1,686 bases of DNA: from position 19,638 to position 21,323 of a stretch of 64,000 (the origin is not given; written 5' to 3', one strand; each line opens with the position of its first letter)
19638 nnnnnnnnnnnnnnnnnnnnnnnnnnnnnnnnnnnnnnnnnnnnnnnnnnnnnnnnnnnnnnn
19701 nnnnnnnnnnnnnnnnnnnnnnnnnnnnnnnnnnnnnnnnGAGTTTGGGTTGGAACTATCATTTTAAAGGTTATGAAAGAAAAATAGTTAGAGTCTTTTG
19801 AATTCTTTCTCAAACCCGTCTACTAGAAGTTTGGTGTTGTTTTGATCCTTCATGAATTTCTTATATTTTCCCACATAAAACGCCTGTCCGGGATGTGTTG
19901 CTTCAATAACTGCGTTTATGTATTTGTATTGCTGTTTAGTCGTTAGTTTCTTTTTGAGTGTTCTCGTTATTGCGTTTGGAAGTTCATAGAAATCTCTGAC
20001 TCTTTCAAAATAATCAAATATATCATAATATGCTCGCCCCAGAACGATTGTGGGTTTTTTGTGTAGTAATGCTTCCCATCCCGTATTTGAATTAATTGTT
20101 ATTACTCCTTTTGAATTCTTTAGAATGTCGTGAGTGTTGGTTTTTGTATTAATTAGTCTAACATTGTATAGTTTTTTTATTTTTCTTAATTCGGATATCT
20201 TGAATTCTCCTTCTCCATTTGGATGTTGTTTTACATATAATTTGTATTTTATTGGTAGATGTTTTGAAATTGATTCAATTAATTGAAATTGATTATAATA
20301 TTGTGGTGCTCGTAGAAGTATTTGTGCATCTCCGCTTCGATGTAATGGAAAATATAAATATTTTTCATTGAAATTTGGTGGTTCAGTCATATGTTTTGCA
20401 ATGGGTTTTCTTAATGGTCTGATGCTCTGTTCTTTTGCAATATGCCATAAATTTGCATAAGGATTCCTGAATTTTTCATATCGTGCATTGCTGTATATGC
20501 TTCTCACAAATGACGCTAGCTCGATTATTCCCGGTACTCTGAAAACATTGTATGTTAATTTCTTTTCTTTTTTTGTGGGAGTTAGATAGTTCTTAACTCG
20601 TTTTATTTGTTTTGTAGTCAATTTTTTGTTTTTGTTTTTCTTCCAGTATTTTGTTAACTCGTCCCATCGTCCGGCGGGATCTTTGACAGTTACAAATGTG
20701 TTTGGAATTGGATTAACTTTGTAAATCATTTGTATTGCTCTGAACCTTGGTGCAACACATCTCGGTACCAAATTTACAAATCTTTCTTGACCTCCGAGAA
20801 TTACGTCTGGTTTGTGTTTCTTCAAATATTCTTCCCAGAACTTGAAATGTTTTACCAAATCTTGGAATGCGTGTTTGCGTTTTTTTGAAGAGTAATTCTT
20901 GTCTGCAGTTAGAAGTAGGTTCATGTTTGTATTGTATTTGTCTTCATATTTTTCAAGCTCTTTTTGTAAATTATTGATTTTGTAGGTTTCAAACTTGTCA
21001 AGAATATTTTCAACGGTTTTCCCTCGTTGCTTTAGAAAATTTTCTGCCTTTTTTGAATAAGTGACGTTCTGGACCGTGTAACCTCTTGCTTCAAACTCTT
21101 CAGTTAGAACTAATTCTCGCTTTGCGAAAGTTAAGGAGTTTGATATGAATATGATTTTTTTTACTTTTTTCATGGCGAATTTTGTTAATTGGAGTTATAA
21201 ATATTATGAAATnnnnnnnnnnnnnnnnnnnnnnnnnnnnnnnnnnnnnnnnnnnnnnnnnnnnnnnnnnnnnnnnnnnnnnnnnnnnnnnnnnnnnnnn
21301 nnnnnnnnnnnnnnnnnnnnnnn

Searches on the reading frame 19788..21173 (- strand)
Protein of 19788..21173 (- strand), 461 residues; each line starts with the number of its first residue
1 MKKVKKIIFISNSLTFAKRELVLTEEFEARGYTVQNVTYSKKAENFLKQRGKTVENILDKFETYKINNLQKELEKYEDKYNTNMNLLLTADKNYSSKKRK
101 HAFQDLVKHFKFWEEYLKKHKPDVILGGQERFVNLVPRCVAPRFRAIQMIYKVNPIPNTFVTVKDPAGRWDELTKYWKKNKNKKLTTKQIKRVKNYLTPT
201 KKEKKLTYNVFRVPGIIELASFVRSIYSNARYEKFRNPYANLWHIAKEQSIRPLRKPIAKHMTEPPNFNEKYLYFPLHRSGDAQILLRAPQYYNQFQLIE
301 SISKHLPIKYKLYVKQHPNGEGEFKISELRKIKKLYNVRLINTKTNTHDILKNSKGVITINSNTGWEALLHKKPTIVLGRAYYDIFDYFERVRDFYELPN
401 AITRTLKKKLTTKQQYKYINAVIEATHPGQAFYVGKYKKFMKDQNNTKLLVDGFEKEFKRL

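Call 4: search_protein_families(library=pfam, proteins=[window:19788-21173:-], max_evalue=1)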
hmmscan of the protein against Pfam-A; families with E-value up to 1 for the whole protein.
window:19788-21173:- (461 aa): 6 families
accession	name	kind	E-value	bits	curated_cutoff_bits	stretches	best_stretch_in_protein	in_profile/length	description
PF05159.20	Capsule_synth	-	1.2e-16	61.5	20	1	256-385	131-268/310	Capsule polysaccharide biosynthesis protein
PF11904.13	ANKRD13_C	-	0.02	14.8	25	1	4-171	81-188/332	ANKRD13 C-terminal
PF12746.13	GNAT_acetyltran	-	0.047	13.8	26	1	18-119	53-156/243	GNAT acetyltransferase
PF08900.16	AcaB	-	0.12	12.6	27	0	209-261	32-81/215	Transcriptional regulator AcaB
PF05395.17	DARPP-32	-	0.33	11.5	24.6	0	145-203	22-80/169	Protein phosphatase inhibitor 1/DARPP-32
PF11647.13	MLD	-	0.49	11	35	1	40-107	9-73/81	Membrane Localization Domain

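Call 5: search_protein_families(library=ncbifam, proteins=[window:19788-21173:-], max_evalue=1)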
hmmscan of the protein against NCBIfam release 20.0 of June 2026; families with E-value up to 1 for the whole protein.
window:19788-21173:- (461 aa): 4 families
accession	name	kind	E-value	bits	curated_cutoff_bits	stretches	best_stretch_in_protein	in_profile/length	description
NF046086.1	BFO_1060_trans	domain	6.3e-11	42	200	1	310-411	221-328/365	BFO_1060 family glycosyltransferase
NF050054.1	CapPschMdfirKpsS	equivalog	7.1e-08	32.2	600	1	267-399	219-360/390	capsule polysaccharide modification protein KpsS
TIGR01617.1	arsC_related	subfamily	0.049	13.9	75.05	1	32-95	4-67/117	Spx/MgsR family RNA polymerase-binding regulatory protein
TIGR03590.1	PseG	equivalog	0.12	12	153.55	0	325-378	213-267/280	UDP-2,4-diacetamido-2,4,6-trideoxy-beta-L-altropyranose hydrolase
